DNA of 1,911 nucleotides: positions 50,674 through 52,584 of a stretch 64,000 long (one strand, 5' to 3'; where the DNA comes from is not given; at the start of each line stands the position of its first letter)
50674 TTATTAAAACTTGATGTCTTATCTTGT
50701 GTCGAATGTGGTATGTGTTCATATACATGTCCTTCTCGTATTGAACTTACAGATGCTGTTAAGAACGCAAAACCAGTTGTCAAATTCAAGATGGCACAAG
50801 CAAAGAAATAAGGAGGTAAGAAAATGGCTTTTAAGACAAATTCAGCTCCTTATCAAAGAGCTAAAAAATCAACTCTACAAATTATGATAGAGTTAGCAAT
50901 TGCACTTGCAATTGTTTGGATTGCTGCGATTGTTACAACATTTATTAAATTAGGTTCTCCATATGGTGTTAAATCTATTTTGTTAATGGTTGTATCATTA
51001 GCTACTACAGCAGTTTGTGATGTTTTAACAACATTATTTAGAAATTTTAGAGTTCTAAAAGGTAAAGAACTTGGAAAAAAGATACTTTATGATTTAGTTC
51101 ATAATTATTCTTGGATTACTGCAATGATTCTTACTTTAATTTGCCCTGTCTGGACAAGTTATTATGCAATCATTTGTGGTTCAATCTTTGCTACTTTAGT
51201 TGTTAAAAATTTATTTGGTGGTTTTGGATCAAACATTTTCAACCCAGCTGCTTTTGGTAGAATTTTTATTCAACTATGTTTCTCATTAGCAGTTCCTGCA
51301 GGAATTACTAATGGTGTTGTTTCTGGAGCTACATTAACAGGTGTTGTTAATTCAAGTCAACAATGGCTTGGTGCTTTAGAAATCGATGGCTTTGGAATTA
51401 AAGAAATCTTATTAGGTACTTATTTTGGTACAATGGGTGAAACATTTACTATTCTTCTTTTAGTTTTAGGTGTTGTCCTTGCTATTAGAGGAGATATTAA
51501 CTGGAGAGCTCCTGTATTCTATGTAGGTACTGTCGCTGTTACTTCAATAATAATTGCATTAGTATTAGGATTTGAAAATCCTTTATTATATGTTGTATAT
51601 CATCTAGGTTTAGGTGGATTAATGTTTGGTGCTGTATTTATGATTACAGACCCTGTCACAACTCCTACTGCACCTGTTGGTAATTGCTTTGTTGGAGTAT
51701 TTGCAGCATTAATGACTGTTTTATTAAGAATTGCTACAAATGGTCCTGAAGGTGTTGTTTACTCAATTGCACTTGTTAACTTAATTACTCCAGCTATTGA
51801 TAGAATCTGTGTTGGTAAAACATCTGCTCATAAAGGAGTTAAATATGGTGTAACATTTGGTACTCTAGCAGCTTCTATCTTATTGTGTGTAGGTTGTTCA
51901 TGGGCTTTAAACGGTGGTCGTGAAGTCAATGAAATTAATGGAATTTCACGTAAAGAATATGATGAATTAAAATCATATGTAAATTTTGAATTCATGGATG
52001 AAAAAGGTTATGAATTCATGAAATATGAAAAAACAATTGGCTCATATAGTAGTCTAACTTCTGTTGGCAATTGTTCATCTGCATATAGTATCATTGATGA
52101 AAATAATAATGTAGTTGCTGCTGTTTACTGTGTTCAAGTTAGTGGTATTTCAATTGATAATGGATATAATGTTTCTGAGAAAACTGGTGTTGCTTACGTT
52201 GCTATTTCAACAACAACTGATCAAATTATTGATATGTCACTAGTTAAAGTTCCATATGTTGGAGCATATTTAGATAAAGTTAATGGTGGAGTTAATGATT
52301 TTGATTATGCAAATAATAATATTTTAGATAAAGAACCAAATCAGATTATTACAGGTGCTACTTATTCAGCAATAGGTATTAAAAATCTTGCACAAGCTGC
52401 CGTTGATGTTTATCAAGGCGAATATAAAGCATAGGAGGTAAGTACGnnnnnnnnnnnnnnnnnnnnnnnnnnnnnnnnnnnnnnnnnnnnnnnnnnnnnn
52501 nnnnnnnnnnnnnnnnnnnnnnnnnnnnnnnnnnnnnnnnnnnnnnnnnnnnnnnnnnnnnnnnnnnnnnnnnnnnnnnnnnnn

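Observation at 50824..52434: RnfD with a fused C-terminal FMN-binding domain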

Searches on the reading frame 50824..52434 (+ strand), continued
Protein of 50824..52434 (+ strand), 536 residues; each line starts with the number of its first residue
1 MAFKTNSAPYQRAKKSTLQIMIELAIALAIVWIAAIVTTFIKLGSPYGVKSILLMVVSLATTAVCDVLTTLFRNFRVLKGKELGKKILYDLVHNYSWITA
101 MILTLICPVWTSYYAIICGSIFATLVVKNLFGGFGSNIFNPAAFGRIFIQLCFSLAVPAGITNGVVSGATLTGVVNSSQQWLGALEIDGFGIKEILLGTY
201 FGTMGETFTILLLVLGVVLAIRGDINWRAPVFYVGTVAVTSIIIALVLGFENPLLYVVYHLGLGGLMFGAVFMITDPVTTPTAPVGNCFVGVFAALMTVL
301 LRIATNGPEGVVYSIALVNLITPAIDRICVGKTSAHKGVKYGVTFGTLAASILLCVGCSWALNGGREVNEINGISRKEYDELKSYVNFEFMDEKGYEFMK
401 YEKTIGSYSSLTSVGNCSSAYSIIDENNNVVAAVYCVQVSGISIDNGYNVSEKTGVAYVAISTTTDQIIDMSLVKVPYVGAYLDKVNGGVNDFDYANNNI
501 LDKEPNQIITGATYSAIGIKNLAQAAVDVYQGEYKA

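Call 90: find_encoding_contigs(protein=P0022, flank=8000, max_places=1)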
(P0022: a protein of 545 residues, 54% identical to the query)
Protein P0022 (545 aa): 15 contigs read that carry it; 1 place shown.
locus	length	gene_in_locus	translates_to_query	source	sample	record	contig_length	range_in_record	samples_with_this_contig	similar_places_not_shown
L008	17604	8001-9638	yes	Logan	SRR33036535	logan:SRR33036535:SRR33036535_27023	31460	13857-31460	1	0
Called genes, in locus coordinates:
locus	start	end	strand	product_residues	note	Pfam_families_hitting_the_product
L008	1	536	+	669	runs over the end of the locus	PF00753:Lactamase_B, PF23023:Anti-Pycsar_Apyc1 (faint)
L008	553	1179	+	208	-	PF00485:PRK, PF06414:Zeta_toxin (weak), PF13238:AAA_18 (weak)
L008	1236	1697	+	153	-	PF02367:TsaE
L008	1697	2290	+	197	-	PF00814:TsaD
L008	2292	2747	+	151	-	PF13673:Acetyltransf_10, PF00583:Acetyltransf_1, PF13508:Acetyltransf_7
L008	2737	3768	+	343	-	PF00814:TsaD, PF22521:HypF_C_2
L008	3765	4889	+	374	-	PF01702:TGT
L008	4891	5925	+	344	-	PF02547:Queuosine_synth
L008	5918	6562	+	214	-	PF02677:QueH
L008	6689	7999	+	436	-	PF13375:RnfC_N, PF01512:Complex1_51K, PF13237:Fer4_10 (faint), PF13183:Fer4_8 (faint), PF13534:Fer4_17 (faint)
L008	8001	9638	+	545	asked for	PF03116:NQR2_RnfD_RnfE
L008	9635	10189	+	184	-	-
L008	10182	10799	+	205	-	PF02508:Rnf-Nqr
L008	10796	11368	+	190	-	PF02508:Rnf-Nqr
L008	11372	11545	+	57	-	-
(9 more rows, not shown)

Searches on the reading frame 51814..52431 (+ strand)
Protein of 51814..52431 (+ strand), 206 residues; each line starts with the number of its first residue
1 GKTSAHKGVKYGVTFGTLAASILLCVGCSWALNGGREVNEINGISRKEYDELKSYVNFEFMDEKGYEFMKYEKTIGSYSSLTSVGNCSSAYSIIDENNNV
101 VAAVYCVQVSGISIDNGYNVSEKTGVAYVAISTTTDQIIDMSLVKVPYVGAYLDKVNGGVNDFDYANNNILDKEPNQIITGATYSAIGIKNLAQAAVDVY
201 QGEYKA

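Call 5: search_protein_families(library=pfam, proteins=[window:51817-52431:+], max_evalue=10)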
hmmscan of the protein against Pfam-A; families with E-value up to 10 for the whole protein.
seq(205 aa): 1 family
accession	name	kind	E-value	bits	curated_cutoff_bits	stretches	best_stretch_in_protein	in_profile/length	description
PF04205.19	FMN_bind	-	0.032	15.3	22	1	164-196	38-76/77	FMN-binding domain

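Call 8: find_homologous_proteins(query=window:51814-52431:+, max_evalue=0.001)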
Query seq(206 aa) (206 aa): 1 proteins with E <= 0.001 among 143 candidates.
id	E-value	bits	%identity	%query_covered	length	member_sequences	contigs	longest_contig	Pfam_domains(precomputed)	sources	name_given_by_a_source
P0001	3.7e-73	264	87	71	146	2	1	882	-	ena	-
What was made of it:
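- Tried and rejected: Word-index search with the extension alone (call 8).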

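Call 14: search_protein_representatives(protein=window:51901-52431:+)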
Query: 177 residues. Proteins with E-value up to 0.001 (for the whole library): 10; up to 1e-10: 5; up to 1e-30: 2. The best 10 are listed.
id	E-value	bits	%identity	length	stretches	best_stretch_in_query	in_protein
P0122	1.3e-54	201.0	41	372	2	23-177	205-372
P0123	8.9e-32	126.8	94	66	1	112-177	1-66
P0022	2.6e-30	122.0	42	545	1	3-175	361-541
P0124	2.7e-27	112.2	44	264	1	1-175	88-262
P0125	2.9e-11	60.1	32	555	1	1-173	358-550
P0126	1.4e-08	51.4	28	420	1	1-174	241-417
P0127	1.0e-07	48.5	32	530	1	1-176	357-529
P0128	1.7e-06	44.6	33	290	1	1-168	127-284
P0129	9.5e-06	42.1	31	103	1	75-173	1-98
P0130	3.2e-05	40.4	32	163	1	34-171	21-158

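Call 18: search_solved_structures(query=A2, max_evalue=10, show_alignments=3)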
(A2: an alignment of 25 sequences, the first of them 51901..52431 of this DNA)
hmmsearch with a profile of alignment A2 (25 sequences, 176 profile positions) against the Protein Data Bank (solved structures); distinct sequences matched with E-value up to 10: 7.
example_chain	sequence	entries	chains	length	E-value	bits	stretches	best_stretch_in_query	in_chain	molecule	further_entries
6vfm_A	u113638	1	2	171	0.27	14.3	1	17-74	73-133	Spermidine N1-acetyltransferase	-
4u9s_C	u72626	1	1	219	0.32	14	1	65-118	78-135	Na(+)-translocating NADH-quinone reductase subunit C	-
7xk3_C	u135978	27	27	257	0.45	13.5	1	65-117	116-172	Na(+)-translocating NADH-quinone reductase subunit C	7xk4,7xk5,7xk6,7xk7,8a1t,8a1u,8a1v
2e0w_A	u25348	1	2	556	0.49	13.4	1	53-76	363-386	Gamma-glutamyltranspeptidase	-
6vfn_A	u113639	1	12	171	0.51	13.3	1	17-74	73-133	Spermidine N1-acetyltransferase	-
8p2a_A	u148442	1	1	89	0.63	13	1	146-168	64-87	FMN-binding domain-containing protein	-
2dbu_B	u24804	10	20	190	1.3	12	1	59-77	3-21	Gamma-glutamyltranspeptidase | Gamma-glutamyltranspeptidase small chain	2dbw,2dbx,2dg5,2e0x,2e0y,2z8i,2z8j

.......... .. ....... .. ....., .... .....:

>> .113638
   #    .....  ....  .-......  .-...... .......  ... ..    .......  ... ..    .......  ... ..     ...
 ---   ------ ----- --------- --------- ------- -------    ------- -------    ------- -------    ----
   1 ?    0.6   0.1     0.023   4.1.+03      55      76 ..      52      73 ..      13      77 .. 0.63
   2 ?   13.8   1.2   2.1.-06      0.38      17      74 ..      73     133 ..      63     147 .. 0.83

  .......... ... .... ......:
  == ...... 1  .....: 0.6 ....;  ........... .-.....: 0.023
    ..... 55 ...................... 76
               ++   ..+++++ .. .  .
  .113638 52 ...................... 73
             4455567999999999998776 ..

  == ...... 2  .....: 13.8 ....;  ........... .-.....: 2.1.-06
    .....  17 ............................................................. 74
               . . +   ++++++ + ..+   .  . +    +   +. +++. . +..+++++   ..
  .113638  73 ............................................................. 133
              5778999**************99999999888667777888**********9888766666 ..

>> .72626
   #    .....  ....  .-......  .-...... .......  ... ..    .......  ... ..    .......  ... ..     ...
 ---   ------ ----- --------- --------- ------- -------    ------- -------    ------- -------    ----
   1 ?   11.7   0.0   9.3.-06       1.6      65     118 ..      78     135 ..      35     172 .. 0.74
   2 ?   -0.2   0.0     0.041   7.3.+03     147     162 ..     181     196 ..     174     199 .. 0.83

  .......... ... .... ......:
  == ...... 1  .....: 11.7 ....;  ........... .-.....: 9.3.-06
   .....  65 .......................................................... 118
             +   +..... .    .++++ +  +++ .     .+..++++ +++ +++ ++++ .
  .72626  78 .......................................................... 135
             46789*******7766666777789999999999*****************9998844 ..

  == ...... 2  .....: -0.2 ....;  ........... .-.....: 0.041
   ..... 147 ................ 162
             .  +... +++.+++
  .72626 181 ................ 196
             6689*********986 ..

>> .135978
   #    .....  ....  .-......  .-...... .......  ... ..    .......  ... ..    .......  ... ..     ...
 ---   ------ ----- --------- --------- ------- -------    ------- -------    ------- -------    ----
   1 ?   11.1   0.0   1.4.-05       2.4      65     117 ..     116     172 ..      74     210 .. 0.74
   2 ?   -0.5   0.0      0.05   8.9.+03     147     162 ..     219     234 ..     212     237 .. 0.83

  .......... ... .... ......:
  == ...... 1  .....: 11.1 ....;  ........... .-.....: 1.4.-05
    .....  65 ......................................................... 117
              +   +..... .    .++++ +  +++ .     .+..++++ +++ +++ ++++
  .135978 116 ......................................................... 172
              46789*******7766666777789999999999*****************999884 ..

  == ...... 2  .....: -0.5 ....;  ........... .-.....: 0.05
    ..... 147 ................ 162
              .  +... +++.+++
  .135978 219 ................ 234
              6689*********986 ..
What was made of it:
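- A profile search against PDB sequences gives only E 0.3 to NqrC (call 18).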

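Call 19: search_protein_families(library=pfam, alignment_id=A2, max_evalue=1)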
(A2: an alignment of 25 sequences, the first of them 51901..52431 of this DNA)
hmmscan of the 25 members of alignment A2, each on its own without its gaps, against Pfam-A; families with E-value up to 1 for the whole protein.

A. member 1, window:51901-52431:+ (177 aa): 1 family
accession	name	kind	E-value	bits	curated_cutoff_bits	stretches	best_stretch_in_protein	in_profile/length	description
PF04205.19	FMN_bind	-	0.023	15.8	22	1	123-168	35-76/77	FMN-binding domain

B. families by the number of members that match (of 25 scanned): 15 families
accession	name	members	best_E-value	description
PF04205.19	FMN_bind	17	8.7e-07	FMN-binding domain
PF18465.7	Rieske_3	1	0.012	Rieske 3Fe-4S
PF00379.29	Chitin_bind_4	1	0.012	Insect cuticle protein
PF09919.14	DUF2149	1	0.014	Uncharacterized conserved protein (DUF2149)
PF24614.1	Tf2-1_C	1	0.017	Transposon Tf2-1 polyprotein, C-terminal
PF19271.4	Nis1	1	0.018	Nis1 family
PF21025.2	Fapy_DNA_glyco_C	1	0.027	Formamidopyrimidine-DNA glycosylase C-terminal domain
PF11348.13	DUF3150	1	0.032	Protein of unknown function (DUF3150)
PF01318.25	Bromo_coat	1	0.037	Bromovirus coat protein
PF15417.11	DUF4624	1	0.064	Domain of unknown function (DUF4624)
PF14503.11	YhfZ_C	1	0.1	YhfZ C-terminal domain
PF14578.12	GTP_EFTU_D4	1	0.2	Elongation factor Tu domain 4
PF19954.5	EAD10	1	0.26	Effector-associated domain 10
PF13938.11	DUF4213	1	0.29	Putative heavy-metal chelation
PF21379.2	Gp6-like_1st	1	0.32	Baseplate wedge protein gp6-like, helical domain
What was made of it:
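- On FMN_bind / RnfG-NqrC ectodomain (PF04205): The window copy scores 15.3-15.8 bits, E 0.02-0.03 (calls 5, 19). Of 25 family members, 17 match at E<=1, the best at 8.7e-7 (call 19).
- FMN_bind is hit by 17/25 family members, the best at 8.7e-7 (call 19). The window copy does not reach Pfam's FMN_bind threshold (15-16 bits against 22; calls 5, 19). The FMN_bind score is sub-threshold in the window copy (calls 5, 19).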

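Call 32: find_related_loci(query=window:51817-52431:+, collection=genome_contigs, flank=8000)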
Query window:51817-52431:+ (205 aa) in genome_contigs; peptide patterns used: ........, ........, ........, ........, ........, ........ (x = any residue, [..] = any of these).
147 stretches matched a pattern; 1 encode a relative of the query (tblastn E <= 1e-3); 1 distinct loci.
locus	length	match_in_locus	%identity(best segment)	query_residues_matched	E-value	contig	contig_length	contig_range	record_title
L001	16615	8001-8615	72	1-205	6e-88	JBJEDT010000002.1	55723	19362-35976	MAG: Bacilli bacterium isolate LOHA10_bin.022 NODE_107_length_55723_cov_17.892452, whole genome shotgun sequence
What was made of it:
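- Tried and rejected: The single-protein scan returned one locus only (call 32), so taxonomy stays at 'Bacilli MAG'.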

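Call 46: predict_structure(alignment_id=A2)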
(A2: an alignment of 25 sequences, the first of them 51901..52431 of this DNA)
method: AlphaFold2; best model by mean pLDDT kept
length: 177 residues; sequences in the alignment: 25
mean_pLDDT: 91.9   pTM: 0.87
mean pLDDT of the five models: 91.9, 91.2, 90.1, 89.7, 89.5
residues with pLDDT >= 90: 144; 70-90: 25; 50-70: 3; < 50: 5
segments of 3 or more residues with pLDDT < 50: 1-3
pLDDT, mean of each block of 10 residues (from residue 1): 56 94 94 95 93 97 97 98 89 96 97 94 90 94 94 91 97 88
secondary structure, 60 per line:
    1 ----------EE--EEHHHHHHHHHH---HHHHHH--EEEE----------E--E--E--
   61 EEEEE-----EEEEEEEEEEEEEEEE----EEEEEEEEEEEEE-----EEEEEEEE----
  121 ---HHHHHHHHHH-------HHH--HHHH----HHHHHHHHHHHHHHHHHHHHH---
elements in order: H17-26 H30-35 E38-41 E61-65 E71-86 E91-103 E109-116 H124-133 H146-149 H154-174
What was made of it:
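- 51913..52431 (+): RnfG/NqrC-like FMN_bind ectodomain, aa 364-536. AlphaFold pLDDT is 91.9 (call 46).
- On FMN_bind / RnfG-NqrC ectodomain (PF04205): The model has pLDDT 91.9 (call 46).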

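Call 48: fold_search(model_id=the predicted structure, library=pdb)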
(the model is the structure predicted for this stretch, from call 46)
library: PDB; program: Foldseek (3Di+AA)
matches with E <= 10: 545; with E <= 0.001: 0
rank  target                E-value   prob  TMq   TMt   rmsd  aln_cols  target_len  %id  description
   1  4xhf_D                1.5e-01  0.47  0.40  0.34   8.8       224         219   13  Crystal structure of Shewanella oneidensis NqrC (released 2015-12-16)
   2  7xk3_C                1.8e-01  0.38  0.38  0.29   8.9       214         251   11  Cryo-EM structure of Na+-pumping NADH-ubiquinone oxidoreductase from Vibrio cholerae, state 1 (released 2022-07-20)
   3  8a1y_C                3.3e-01  0.38  0.34  0.25   7.0       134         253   13  Sodium pumping NADH-quinone oxidoreductase with inhibitor HQNO (released 2023-06-14)
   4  8ow1_OO               3.5e-01  0.07  0.19  0.16  16.0       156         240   12  Cryo-EM structure of the yeast Inner kinetochore bound to a CENP-A nucleosome. (released 2023-08-09)
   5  5no9_C                3.7e-01  0.07  0.15  0.13   9.7        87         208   13  NLPPya in complex with mannosamine (released 2017-12-27)
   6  4xhf_A                4.0e-01  0.38  0.35  0.29   6.7       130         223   15  Crystal structure of Shewanella oneidensis NqrC (released 2015-12-16)
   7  8p2a                  5.7e-01  0.35  0.29  0.51   5.4       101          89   19  Crystal structure of SaFMN3 domain 2 (released 2023-07-19)
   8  1uli_D                7.7e-01  0.05  0.18  0.18  14.0       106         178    8  Biphenyl dioxygenase (BphA1A2) derived from Rhodococcus sp. strain RHA1 (released 2004-09-28)
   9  2fug_7                8.1e-01  0.08  0.20  0.26  13.1       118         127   14  Crystal structure of the hydrophilic domain of respiratory complex I from Thermus thermophilus (released 2006-02-14)
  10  5nnw_A                8.1e-01  0.06  0.13  0.12   7.6        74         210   12  NLPPya in complex with glucosamine (released 2017-12-27)
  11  3h51_A                8.1e-01  0.04  0.16  0.19  13.8       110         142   14  Crystal structure of Putative calcium/calmodulin dependent protein kinase II association domain (NP_636218.1) from XAN (released 2009-05-05)
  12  9v30_C                9.2e-01  0.06  0.19  0.10   8.8        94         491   15  C12 portal complex of the bacteriophage E1004 (released 2025-11-12)
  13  7mhw                  9.7e-01  0.10  0.18  0.08  12.8        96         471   12  Crystal structure of the protease inhibitor U-Omp19 from Brucella abortus fused to Maltose-binding protein (released 2022-04-20)
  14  3soy                  9.7e-01  0.07  0.19  0.23  11.7        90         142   12  Nuclear transport factor 2 (NTF2-like) superfamily protein from Salmonella enterica subsp. enterica serovar Typhimurium  (released 2011-08-10)
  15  3st1                  9.7e-01  0.07  0.14  0.12   9.5        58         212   21  Crystal structure of Necrosis and Ethylene inducing Protein 2 from the causal agent of cocoa's Witches Broom disease (released 2011-11-02)
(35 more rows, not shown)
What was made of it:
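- On FMN_bind / RnfG-NqrC ectodomain (PF04205): Foldseek ranks NqrC first, but at E 0.15 (call 48).
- Tried and rejected: It ranked NqrC and FMN_bind first, but with non-significant E-values (call 48).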

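Call 63: find_encoding_contigs(protein=P0122, flank=8000, max_places=3)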
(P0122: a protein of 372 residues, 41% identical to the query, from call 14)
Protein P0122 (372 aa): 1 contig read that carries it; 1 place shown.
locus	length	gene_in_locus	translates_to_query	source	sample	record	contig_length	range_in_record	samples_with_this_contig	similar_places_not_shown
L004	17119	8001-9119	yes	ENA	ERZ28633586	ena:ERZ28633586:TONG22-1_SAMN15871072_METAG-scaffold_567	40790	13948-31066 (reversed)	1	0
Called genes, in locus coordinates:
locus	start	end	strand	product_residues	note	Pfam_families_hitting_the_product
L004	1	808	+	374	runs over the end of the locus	PF01702:TGT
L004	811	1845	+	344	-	PF02547:Queuosine_synth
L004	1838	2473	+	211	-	PF02677:QueH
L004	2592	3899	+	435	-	PF13375:RnfC_N, PF01512:Complex1_51K, PF10531:SLBB, PF13237:Fer4_10 (weak)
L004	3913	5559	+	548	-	PF03116:NQR2_RnfD_RnfE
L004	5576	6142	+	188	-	-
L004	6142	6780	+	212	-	PF02508:Rnf-Nqr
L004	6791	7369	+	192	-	PF02508:Rnf-Nqr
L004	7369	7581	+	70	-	-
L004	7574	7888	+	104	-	PF04060:FeS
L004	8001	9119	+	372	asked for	PF04205:FMN_bind (faint)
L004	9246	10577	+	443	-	PF02424:ApbE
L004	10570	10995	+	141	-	PF07009:NusG_II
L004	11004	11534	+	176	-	PF07456:Hpre_diP_synt_I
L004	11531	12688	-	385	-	PF02424:ApbE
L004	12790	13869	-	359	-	-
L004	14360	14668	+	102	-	PF00338:Ribosomal_S10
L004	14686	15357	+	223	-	PF00297:Ribosomal_L3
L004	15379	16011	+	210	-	PF00573:Ribosomal_L4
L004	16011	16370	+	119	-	PF00276:Ribosomal_L23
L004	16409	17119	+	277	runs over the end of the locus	PF00181:Ribosomal_L2_N, PF03947:Ribosomal_L2_C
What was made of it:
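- Closest known: PplA / Cad lipoproteins of the Listeria-type flavin-based EET system. Same: P0122 in L004 is a two-domain lipoprotein built from the same domain as the RnfD extension (call 63).
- This reading does not explain the stand-alone two-domain lipoprotein version of the same domain in the L004 cluster (call 63).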

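Call 89: find_encoding_contigs(protein=P0127, flank=8000, max_places=1)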
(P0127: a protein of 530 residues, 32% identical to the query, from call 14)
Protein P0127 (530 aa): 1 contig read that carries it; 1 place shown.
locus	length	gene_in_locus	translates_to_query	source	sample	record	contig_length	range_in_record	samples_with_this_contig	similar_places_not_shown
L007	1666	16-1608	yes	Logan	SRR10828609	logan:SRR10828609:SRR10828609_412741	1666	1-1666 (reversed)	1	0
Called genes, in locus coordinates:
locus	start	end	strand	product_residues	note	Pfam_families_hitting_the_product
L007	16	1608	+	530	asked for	PF03116:NQR2_RnfD_RnfE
